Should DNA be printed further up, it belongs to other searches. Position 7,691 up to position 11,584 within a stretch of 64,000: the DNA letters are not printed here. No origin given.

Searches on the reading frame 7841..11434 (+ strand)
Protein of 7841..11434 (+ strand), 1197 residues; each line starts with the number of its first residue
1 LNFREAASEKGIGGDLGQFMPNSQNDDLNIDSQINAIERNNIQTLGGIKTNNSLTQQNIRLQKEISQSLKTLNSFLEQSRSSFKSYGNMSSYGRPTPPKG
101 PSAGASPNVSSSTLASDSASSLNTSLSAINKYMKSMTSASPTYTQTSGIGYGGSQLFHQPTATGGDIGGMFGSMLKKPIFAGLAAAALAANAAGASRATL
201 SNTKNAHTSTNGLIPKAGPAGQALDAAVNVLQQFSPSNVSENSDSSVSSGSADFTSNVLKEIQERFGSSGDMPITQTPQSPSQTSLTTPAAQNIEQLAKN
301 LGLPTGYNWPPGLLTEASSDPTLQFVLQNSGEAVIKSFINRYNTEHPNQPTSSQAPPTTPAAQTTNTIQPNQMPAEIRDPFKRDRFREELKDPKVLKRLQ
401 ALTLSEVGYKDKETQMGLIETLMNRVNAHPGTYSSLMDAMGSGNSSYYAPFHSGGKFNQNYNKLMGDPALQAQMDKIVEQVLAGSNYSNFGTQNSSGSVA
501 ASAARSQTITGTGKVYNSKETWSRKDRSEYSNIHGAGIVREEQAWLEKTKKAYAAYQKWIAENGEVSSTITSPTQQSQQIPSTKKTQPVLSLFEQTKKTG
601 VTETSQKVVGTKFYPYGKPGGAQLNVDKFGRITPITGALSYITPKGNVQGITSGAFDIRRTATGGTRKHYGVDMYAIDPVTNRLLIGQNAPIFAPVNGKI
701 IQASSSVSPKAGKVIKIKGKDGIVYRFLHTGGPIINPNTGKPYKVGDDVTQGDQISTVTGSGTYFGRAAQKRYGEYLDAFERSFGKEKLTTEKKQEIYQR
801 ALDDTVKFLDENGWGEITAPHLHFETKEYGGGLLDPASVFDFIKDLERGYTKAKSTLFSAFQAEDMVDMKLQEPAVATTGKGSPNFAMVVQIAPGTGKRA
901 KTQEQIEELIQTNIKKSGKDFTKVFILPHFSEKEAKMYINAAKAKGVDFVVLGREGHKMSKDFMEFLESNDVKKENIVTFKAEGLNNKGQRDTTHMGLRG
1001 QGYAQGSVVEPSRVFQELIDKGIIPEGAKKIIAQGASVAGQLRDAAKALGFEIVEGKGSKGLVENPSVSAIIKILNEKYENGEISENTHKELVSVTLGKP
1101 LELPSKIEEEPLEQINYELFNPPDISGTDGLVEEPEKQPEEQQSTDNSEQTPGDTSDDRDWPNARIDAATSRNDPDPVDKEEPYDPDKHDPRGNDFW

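Call 32: search_protein_families(library=phrogs, proteins=[window:7841-11434:+], max_evalue=0.00001)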
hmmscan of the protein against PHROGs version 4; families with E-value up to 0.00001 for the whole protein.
window:7841-11434:+ (1197 aa): 1 family
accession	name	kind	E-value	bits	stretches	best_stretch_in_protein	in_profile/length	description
phrog_7767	-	other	2.6e-09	38.1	0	667-781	19-117/194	metallo-endopeptidase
